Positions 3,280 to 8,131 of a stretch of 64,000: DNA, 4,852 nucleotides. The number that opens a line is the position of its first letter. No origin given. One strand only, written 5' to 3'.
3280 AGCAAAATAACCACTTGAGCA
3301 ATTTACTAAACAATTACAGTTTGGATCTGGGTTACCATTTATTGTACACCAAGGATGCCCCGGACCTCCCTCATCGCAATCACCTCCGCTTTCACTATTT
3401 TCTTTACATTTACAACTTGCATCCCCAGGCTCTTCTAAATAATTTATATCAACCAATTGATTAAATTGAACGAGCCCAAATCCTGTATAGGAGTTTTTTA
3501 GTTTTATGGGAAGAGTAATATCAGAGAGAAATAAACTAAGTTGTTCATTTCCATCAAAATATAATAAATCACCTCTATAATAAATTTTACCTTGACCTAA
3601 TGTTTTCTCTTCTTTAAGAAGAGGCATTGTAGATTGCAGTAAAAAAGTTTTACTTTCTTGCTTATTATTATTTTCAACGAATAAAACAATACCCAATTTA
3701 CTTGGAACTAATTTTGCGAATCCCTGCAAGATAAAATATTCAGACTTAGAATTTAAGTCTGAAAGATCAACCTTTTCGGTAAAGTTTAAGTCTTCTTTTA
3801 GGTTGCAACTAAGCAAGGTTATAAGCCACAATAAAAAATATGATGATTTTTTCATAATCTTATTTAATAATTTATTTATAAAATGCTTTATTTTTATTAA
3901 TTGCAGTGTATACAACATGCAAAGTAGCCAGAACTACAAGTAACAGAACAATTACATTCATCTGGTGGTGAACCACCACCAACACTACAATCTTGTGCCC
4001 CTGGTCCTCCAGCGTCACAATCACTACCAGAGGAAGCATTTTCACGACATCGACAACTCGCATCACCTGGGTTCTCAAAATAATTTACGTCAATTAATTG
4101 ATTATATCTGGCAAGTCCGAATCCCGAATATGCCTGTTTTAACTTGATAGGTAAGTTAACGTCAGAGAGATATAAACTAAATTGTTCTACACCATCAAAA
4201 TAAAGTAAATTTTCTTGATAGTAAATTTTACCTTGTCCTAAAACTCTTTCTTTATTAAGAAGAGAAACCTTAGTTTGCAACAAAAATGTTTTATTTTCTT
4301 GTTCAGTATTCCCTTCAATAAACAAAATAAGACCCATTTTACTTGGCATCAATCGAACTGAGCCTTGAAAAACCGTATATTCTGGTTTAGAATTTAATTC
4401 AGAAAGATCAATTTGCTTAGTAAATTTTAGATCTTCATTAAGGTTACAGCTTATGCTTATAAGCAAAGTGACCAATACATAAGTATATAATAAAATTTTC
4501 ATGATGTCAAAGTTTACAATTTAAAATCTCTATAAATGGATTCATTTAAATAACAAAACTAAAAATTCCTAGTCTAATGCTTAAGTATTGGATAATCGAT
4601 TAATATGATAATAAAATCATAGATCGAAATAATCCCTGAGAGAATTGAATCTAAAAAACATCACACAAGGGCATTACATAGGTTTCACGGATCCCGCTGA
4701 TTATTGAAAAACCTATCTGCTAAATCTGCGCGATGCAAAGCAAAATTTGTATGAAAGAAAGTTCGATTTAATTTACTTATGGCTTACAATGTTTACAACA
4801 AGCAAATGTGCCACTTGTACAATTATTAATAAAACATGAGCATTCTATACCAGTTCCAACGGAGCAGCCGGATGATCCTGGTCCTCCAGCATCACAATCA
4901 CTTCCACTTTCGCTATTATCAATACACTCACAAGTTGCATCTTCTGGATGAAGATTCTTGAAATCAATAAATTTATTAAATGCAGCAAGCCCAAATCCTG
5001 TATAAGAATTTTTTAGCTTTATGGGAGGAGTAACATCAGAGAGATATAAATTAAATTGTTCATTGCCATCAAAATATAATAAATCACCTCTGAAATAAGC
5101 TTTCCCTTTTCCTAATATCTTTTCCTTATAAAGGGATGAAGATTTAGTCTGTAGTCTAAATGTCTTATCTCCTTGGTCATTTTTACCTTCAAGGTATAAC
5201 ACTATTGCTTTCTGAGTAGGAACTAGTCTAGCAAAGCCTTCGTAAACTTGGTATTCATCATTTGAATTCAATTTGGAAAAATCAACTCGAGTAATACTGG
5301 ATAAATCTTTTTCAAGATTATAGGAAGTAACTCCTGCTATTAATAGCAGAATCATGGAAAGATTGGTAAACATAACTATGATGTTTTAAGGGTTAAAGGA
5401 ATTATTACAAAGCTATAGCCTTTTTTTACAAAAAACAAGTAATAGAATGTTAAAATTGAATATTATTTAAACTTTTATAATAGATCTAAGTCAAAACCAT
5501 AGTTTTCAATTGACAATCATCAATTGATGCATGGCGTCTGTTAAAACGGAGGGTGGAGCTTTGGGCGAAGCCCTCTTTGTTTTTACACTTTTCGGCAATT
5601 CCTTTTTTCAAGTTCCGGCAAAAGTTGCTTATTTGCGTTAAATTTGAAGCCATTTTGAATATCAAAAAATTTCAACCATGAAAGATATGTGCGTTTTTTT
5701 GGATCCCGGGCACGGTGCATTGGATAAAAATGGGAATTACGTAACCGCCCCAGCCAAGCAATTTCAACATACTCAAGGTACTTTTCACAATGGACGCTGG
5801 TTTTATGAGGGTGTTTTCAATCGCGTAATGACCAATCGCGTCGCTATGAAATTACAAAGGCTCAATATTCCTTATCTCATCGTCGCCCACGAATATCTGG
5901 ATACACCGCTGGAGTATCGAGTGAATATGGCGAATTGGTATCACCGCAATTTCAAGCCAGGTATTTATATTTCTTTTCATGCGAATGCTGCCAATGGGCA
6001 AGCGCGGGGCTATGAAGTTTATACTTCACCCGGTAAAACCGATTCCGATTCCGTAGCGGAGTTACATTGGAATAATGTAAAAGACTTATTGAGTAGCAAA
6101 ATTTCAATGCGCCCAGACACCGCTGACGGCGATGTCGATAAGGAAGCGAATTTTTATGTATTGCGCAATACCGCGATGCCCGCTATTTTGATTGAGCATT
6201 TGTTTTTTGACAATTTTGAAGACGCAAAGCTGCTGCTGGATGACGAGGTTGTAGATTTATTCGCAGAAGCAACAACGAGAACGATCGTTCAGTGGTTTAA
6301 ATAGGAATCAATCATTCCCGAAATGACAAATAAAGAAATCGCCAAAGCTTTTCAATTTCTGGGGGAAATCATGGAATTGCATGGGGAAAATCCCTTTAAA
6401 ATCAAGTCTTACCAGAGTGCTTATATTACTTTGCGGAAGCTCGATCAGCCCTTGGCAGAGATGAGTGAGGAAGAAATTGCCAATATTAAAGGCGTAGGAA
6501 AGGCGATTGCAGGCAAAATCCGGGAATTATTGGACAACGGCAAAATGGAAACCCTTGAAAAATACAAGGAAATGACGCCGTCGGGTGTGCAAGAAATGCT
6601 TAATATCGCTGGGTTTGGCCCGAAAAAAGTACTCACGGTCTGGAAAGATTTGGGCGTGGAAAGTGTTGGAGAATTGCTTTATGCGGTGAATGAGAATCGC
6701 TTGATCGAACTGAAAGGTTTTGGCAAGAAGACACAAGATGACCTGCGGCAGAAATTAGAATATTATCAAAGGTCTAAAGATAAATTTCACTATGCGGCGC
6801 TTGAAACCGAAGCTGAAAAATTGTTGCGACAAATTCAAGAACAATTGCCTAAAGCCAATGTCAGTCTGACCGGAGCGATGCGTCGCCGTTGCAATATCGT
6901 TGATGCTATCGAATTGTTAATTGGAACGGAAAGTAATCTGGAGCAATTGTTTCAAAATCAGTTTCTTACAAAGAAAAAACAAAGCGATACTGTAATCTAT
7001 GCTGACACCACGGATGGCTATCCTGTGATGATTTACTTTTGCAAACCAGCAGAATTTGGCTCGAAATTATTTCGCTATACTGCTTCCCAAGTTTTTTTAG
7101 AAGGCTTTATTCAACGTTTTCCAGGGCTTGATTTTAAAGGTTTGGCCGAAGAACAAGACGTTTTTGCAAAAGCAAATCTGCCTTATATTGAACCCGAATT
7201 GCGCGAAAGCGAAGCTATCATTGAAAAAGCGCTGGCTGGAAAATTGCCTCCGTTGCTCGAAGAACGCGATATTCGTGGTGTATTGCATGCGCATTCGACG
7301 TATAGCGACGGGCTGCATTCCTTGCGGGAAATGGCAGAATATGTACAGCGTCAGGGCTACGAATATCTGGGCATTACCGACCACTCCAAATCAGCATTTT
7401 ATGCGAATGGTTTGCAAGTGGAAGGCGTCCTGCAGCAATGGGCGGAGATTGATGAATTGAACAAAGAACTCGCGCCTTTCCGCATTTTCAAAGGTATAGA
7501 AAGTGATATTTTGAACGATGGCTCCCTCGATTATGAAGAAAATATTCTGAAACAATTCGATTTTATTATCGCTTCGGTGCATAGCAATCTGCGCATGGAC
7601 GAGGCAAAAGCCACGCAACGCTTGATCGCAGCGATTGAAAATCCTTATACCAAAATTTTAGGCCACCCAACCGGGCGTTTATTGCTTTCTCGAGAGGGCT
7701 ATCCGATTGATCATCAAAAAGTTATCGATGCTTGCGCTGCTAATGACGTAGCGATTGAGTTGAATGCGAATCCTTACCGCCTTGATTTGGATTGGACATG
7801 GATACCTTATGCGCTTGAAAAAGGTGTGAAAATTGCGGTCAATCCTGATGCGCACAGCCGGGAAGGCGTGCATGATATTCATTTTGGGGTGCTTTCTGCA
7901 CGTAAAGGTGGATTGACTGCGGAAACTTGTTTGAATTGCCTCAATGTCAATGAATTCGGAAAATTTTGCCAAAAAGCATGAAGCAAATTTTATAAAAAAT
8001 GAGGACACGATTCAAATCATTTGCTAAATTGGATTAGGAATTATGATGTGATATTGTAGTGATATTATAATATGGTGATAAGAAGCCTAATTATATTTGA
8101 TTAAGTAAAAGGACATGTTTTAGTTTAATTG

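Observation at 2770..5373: Tandem array of four paralogous lipoprotein genes in an AT-rich block; neither module is recognisable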

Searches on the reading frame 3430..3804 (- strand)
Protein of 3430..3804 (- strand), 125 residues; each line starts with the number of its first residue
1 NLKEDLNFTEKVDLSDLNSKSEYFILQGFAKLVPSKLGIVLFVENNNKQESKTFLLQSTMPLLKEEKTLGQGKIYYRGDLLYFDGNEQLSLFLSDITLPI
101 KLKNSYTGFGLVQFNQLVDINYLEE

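Call 51: search_solved_structures(query=A8, max_evalue=10)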
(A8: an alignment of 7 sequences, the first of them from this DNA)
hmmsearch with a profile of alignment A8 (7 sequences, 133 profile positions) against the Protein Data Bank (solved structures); distinct sequences matched with E-value up to 10: 2.
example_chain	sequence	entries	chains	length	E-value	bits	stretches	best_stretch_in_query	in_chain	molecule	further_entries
5ovy_B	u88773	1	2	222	0.62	13.4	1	58-118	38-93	Putative transcriptional regulator, TetR family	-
7y48_B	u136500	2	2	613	1.4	12.2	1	15-95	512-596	ATP-binding cassette sub-family B member 10, mitochondrial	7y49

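Call 58: predict_structure(alignment_id=A8)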
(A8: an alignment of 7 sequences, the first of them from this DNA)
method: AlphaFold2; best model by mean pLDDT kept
length: 125 residues; sequences in the alignment: 7
mean_pLDDT: 88.0   pTM: 0.81
mean pLDDT of the five models: 88.0, 64.1, 64.2, 61.8, 60.7
residues with pLDDT >= 90: 90; 70-90: 22; 50-70: 5; < 50: 8
segments of 3 or more residues with pLDDT < 50: 1-8
pLDDT, mean of each block of 10 residues (from residue 1): 47 91 94 94 83 94 92 95 95 94 94 90 75
secondary structure, 60 per line:
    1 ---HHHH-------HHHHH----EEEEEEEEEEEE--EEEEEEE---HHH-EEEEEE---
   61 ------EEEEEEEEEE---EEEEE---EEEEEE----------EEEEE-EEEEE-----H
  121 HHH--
elements in order: H4-7 H15-19 E24-35 E38-44 E52-57 E67-76 E80-84 E88-93 E104-108 E110-114 H120-123

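Call 60: fold_search(model_id=the predicted structure, library=pdb)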
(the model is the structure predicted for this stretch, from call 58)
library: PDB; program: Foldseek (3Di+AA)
matches with E <= 10: 542; with E <= 0.001: 0
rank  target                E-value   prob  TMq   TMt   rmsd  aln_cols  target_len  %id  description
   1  7wjz_B                7.7e-02  0.07  0.14  0.03  15.1       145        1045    9  Omicron Spike bitrimer with 6m6 antibody (released 2022-07-13)
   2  6aig                  9.6e-02  0.30  0.26  0.14  14.6       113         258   12  Crystal structure of PCNA1 from Aeropyrum pernix (released 2018-09-26)
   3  3p91                  1.9e-01  0.18  0.24  0.14  14.2       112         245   12  Crystal structure of Proliferating Cellular Nuclear Antigen from Entamoeba histolytica (released 2011-06-01)
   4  3m4w_A                2.0e-01  0.06  0.16  0.09  11.9        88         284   18  Structural basis for the negative regulation of bacterial stress response by RseB (released 2010-05-05)
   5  1koq_A                2.2e-01  0.04  0.14  0.10  14.4       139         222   12  NEISSERIA GONORRHOEAE CARBONIC ANHYDRASE (released 1998-12-09)
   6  7z6h_A                2.5e-01  0.21  0.27  0.15  15.4       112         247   12  Structure of DNA-bound human RAD17-RFC clamp loader and 9-1-1 checkpoint clamp (released 2022-05-04)
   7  3fds_D                2.5e-01  0.20  0.26  0.15  15.3       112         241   14  Structural insight into recruitment of translesion DNA polymerase Dpo4 to sliding clamp PCNA (released 2009-01-20)
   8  1koq_B                2.5e-01  0.08  0.15  0.09  13.2        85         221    8  NEISSERIA GONORRHOEAE CARBONIC ANHYDRASE (released 1998-12-09)
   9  8h11_B                2.6e-01  0.07  0.16  0.04  15.4       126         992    9  Structure of SARS-CoV-1 Spike Protein with Engineered x1 Disulfide (S370C and D967C), Closed Conformation (released 2022-11-09)
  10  7edh_A                2.8e-01  0.06  0.15  0.04  15.1       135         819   10  Cryo-EM structure of SARS-CoV-2 S-UK variant (B.1.1.7), one RBD-up conformation 3 (released 2021-09-01)
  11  6u7h_A                2.9e-01  0.11  0.17  0.04  10.7        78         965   20  Cryo-EM structure of the HCoV-229E spike glycoprotein (released 2019-11-13)
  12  7nzr                  2.9e-01  0.08  0.18  0.11  11.1       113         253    8  Crystal structure of chimeric carbonic anhydrase VA with 2-(cyclooctylamino)-3,5,6-trifluoro-4-[(2-hydroxyethyl)sulfanyl (released 2022-04-13)
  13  5ogp                  2.9e-01  0.08  0.17  0.10  11.5       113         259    8  Metalacarborane inhibitors of Carbonic Anhydrase IX (released 2018-08-01)
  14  3m4w_C                2.9e-01  0.04  0.16  0.09  11.8        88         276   18  Structural basis for the negative regulation of bacterial stress response by RseB (released 2010-05-05)
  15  8gnn_A                3.3e-01  0.25  0.26  0.14  11.7       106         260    9  Crystal structure of the human RAD9-RAD1-HUS1-RAD17 complex (released 2023-03-08)
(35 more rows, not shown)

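Call 63: fold_search(model_id=the predicted structure, library=viral)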
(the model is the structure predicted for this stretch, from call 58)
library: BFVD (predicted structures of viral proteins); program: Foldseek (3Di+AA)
matches with E <= 10: 474; with E <= 0.001: 0
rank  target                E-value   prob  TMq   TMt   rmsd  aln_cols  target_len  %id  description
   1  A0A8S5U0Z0            8.0e-02  0.33  0.21  0.07   9.7       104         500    9  Distal tail protein [Siphoviridae sp. ctub511]
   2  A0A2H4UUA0            1.8e-01  0.14  0.20  0.09  17.2       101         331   17  Proliferating cell nuclear antigen [Bodo saltans virus]
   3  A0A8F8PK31            2.4e-01  0.18  0.26  0.12  15.6       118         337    9  PCNA [Clandestinovirus]
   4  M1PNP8                2.6e-01  0.15  0.23  0.20  11.4       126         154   12  Uncharacterized protein [Moumouvirus goulette]
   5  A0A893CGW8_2          2.6e-01  0.09  0.17  0.05  14.1       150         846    9  Polyprotein [Strawberry mottle virus]
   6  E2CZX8                3.1e-01  0.14  0.22  0.11  13.2       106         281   12  Cell surface-binding protein OPG105 [Myxoma virus]
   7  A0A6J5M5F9            3.2e-01  0.10  0.21  0.06  13.7       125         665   10  Uncharacterized protein [uncultured Caudovirales phage]
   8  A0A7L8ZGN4            3.2e-01  0.08  0.18  0.14  13.0        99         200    9  Uncharacterized protein [Escherichia phage VEcB]
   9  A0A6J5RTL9            3.4e-01  0.12  0.16  0.18   9.4        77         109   13  Uncharacterized protein [uncultured Caudovirales phage]
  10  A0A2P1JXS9            3.4e-01  0.12  0.19  0.07  12.4        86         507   13  Lysin B [Rhodococcus phage Finch]
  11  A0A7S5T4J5            3.6e-01  0.14  0.24  0.14  14.8       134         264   10  (no name in the UniProt tables at hand)
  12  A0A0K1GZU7            3.8e-01  0.02  0.11  0.05  15.0       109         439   15  Protein US29 [Cynomolgus macaque cytomegalovirus strain Mauritius]
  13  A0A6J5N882            4.0e-01  0.20  0.26  0.15  14.2       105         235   13  Uncharacterized protein [uncultured Caudovirales phage]
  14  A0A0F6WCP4            4.5e-01  0.21  0.23  0.28   6.3        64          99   11  Uncharacterized protein [Sinorhizobium phage phiN3]
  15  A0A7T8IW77            5.7e-01  0.25  0.25  0.09  10.7        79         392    8  Putative DNA polymerase III, beta subunit [Erwinia phage pEa_SNUABM_5]
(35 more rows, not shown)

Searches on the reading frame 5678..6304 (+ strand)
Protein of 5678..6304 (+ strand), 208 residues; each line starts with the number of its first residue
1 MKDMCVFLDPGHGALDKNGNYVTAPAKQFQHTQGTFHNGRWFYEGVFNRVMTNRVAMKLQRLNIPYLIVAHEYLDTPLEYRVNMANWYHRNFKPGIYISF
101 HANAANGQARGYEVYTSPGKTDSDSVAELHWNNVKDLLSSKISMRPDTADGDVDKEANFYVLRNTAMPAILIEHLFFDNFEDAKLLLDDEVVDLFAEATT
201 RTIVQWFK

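Call 3: search_protein_families(library=pfam, proteins=[window:5678-6304:+], max_evalue=1)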
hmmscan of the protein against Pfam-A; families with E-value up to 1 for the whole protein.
window:5678-6304:+ (208 aa): 1 family
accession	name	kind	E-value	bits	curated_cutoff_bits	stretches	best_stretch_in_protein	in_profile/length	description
PF01520.23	Amidase_3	-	2.8e-24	86.5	27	1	6-203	1-172/174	N-acetylmuramoyl-L-alanine amidase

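Call 4: search_protein_families(library=ncbifam, proteins=[window:5678-6304:+], max_evalue=1)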
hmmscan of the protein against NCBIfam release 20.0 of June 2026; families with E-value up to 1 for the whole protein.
window:5678-6304:+ (208 aa): 5 families
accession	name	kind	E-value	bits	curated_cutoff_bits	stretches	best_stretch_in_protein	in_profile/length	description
TIGR02883.1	spore_cwlD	equivalog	2e-10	41.1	221.55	1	79-205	73-188/189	N-acetylmuramoyl-L-alanine amidase CwlD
NF038140.1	amidase_Rv3717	exception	4.7e-09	36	335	1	4-207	24-231/233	Rv3717 family N-acetylmuramoyl-L-alanine amidase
NF007652.1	PRK10319.1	equivalog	8e-06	25.3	400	1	156-207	227-278/291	N-acetylmuramoyl-L-alanine amidase AmiA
NF038267.1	amidase_AmiC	exception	0.00056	18.7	700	1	156-207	355-406/407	N-acetylmuramoyl-L-alanine amidase AmiC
NF007751.0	PRK10431.1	equivalog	0.013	14.1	532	1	156-207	365-416/445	N-acetylmuramoyl-L-alanine amidase AmiB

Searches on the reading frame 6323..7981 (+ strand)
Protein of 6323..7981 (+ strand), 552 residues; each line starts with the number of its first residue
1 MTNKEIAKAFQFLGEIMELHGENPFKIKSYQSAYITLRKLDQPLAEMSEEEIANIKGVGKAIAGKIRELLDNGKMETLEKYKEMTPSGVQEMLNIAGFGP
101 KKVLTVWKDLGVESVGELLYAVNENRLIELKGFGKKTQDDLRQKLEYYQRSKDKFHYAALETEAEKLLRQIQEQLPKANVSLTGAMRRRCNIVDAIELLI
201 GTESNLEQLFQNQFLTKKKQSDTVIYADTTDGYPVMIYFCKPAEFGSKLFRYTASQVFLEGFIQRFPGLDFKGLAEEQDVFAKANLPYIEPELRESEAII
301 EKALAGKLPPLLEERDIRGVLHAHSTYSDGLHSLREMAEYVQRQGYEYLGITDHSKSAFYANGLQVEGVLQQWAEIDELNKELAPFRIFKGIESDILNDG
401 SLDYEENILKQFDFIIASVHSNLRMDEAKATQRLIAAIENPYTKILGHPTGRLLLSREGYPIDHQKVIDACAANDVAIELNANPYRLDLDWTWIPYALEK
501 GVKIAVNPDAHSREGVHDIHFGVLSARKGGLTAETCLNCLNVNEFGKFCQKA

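Call 39: find_related_loci(query=window:6323-7981:+, collection=genome_contigs, flank=10000)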
Query window:6323-7981:+ (552 aa) in genome_contigs; peptide patterns used: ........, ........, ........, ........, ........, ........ (x = any residue, [..] = any of these).
110 stretches matched a pattern; 42 encode a relative of the query (tblastn E <= 1e-3); 42 distinct loci.
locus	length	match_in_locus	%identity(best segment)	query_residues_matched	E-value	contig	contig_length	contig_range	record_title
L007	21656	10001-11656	92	1-552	0e+0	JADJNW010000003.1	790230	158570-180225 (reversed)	MAG: Saprospiraceae bacterium isolate Fred_18-Q3-R57-64_BAT3C.164 tig00003747-10-7896930, whole genome shotgun sequence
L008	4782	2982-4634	82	1-551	0e+0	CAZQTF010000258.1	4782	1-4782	MAG TPA_asm: uncultured Saprospiraceae bacterium isolate binchicken_co58_65 genome assembly, contig: NODE_13857_length_4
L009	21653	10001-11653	73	1-551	0e+0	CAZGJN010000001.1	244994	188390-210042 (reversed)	MAG TPA_asm: uncultured Saprospiraceae bacterium isolate binchicken_co58_96 genome assembly, contig: NODE_32_length_2449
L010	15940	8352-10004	71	1-552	0e+0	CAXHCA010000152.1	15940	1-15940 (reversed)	MAG TPA_asm: uncultured Saprospiraceae bacterium isolate SRR12479962_binner123_Refined_1 genome assembly, contig: ERZ487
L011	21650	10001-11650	69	1-551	0e+0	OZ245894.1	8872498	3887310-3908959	MAG: Saprospiraceae bacterium isolate 95635b9e-7190-4540-af38-e21a3cfd68f5 genome assembly, chromosome: 1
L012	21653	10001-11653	70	1-551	0e+0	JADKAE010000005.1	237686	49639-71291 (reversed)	MAG: Saprospiraceae bacterium isolate Lyne_18-Q3-R50-59_MAXAC.376 tig00010378-10-2380630, whole genome shotgun sequence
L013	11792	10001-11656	69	1-552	0e+0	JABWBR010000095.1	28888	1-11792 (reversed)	MAG: Saprospiraceae bacterium isolate MAG_35 scaffold_3693, whole genome shotgun sequence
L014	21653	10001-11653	67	1-551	0e+0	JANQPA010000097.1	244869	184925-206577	MAG: Saprospiraceae bacterium isolate IP29b_bin.15 k99_2147575, whole genome shotgun sequence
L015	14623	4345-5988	66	1-548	0e+0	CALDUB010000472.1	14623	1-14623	MAG: uncultured Saprospiraceae bacterium isolate L3_Bin_METABAT__6_1 genome assembly, contig: c_000001206176, whole geno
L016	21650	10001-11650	64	1-550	0e+0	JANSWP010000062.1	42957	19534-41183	MAG: Bacteroidetes bacterium isolate bin.2 k141_379641_length_42957_cov_32.8680, whole genome shotgun sequence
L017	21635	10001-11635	66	1-545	0e+0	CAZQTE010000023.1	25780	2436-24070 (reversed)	MAG TPA_asm: uncultured Saprospiraceae bacterium isolate SRP268394_co1_143 genome assembly, contig: NODE_3224_length_257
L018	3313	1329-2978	65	1-550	0e+0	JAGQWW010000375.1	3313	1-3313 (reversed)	MAG: Saprospiraceae bacterium isolate HKST-UBA23 NODE_376_length_3313_cov_3.436032, whole genome shotgun sequence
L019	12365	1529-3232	64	1-549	0e+0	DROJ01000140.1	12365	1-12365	MAG TPA_asm: Bacteroidetes bacterium isolate HyVt-532 HyVt-532_k145_1251508, whole genome shotgun sequence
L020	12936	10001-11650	65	1-550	0e+0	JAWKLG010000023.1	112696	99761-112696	MAG: Saprospiraceae bacterium isolate ABC1.199 ABC1.199.fa-23, whole genome shotgun sequence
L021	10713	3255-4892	67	1-549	0e+0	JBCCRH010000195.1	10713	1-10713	MAG: Bacteroidota bacterium isolate P01_D01_bin.26 k141_1958174_length_10713_cov_91.4152, whole genome shotgun sequence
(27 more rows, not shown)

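Call 74: search_protein_families(library=pfam, proteins=[window:6323-7981:+], max_evalue=0.001)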
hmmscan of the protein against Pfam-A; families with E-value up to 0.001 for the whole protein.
window:6323-7981:+ (552 aa): 4 families
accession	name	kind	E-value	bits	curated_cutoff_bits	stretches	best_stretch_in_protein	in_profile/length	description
PF14716.13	HHH_8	-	4e-21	75.6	30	1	1-74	1-72/73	Helix-hairpin-helix domain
PF14520.12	HHH_5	-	4.3e-10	40.4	27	1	90-141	2-51/57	Helix-hairpin-helix domain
PF02811.25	PHP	-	9.8e-10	39.4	26.4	1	321-439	2-115/164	PHP domain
PF03118.21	RNA_pol_A_CTD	-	3.9e-07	30.1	23.8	0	108-146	29-66/67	Bacterial RNA polymerase, alpha chain C terminal domain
